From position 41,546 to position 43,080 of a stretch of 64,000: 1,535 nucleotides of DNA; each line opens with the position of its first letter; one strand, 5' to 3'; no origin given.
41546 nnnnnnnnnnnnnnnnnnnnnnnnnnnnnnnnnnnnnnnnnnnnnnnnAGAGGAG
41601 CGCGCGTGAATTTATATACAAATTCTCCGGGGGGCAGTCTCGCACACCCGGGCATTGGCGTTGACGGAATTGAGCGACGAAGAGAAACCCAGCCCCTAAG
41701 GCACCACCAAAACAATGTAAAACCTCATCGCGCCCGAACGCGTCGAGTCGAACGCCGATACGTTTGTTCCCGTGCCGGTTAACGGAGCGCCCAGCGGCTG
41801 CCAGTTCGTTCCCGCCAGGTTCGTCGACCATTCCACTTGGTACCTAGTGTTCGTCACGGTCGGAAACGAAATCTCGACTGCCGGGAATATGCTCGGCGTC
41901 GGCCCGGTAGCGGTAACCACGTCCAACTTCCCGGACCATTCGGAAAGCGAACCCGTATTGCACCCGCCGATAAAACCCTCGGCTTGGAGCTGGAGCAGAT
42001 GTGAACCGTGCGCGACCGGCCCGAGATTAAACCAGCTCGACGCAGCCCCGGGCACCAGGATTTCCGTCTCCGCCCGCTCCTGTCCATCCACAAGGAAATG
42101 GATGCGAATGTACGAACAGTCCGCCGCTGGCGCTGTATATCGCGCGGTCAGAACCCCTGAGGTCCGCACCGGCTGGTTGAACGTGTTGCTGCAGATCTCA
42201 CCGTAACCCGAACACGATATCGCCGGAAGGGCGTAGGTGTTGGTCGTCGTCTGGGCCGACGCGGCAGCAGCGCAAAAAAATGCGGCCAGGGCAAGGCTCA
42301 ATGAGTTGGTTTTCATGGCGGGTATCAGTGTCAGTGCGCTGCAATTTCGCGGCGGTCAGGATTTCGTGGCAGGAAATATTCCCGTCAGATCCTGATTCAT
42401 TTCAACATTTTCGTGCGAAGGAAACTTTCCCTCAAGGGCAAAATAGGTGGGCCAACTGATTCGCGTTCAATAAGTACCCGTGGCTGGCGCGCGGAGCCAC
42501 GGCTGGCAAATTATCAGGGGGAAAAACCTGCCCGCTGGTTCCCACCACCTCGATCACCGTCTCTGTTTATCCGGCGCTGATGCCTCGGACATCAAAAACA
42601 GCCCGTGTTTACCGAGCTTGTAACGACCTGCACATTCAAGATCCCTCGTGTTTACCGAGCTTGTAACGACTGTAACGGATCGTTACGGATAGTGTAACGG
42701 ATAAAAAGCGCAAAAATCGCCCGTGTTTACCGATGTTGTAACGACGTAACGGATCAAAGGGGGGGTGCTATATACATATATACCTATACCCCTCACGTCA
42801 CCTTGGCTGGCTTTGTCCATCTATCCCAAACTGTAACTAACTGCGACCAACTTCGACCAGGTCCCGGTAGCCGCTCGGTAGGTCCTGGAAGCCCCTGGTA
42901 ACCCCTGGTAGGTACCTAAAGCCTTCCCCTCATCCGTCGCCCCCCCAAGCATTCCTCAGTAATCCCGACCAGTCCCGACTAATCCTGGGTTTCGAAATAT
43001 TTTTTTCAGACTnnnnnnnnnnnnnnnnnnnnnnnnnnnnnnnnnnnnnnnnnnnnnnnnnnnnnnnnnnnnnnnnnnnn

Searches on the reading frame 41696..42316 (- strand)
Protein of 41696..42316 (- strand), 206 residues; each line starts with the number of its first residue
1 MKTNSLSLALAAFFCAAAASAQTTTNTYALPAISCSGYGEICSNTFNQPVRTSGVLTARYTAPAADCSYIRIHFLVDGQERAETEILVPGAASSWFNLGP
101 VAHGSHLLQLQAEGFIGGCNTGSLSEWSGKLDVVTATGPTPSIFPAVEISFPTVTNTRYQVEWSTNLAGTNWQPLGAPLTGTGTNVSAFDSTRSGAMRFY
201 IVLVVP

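Call 25: search_protein_families(library=pfam, proteins=[window:41696-42316:-], max_evalue=0.01)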
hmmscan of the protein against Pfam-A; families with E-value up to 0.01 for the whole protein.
window:41696-42316:- (206 aa): 0 families

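Call 48: find_encoding_contigs(protein=window:41696-42316:-, flank=3000, max_places=8)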
Protein window:41696-42316:- (206 aa): 5 contigs read that carry it; 2 places shown.
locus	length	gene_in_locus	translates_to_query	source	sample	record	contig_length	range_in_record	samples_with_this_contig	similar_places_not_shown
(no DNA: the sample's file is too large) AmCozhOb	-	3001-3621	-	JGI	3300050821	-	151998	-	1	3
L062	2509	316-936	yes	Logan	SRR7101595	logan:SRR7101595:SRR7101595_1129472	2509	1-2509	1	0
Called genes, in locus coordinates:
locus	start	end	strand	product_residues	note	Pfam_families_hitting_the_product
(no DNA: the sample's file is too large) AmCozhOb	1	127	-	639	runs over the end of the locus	PF00072:Response_reg (weak), PF08668:HDOD, PF01966:HD (weak)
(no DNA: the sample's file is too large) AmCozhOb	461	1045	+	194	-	PF08002:DUF1697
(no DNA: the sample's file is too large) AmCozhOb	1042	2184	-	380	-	PF01168:Ala_racemase_N, PF14031:D-ser_dehydrat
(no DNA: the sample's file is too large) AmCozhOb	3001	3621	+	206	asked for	-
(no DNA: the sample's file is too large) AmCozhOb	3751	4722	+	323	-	PF24817:WD40_WDHD1_1st, PF25391:WD40_Gbeta, PF23381:Beta-prop_IFT122_1st, PF24814:WD40_Prp19, PF25174:Beta-prop_THOC3, PF25175:Beta-prop_WDR5, PF25168:Beta-prop_WDR36-Utp21_2nd, PF23414:Beta-prop_EML_2, +47 more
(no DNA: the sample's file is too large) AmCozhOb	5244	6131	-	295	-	PF06114:Peptidase_M78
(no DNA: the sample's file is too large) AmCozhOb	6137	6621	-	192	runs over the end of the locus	-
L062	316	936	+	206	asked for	-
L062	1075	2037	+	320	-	PF24807:WD40_CDC20-Fz, PF24817:WD40_WDHD1_1st, PF25391:WD40_Gbeta, PF23381:Beta-prop_IFT122_1st, PF24814:WD40_Prp19, PF25168:Beta-prop_WDR36-Utp21_2nd, PF25174:Beta-prop_THOC3, PF25175:Beta-prop_WDR5, +48 more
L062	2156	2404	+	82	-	-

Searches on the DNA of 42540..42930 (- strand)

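Call 70: search_dna_similar(query=window:42540-42930:-, collection=plasmids, mode=distant, max_rows=5)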
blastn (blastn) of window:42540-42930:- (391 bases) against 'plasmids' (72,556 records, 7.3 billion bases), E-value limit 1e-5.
No match.

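Call 71: search_dna_similar(query=window:42540-42930:-, collection=phages, mode=distant, max_rows=5)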
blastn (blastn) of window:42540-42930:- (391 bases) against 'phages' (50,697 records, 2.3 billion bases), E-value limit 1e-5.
No match.
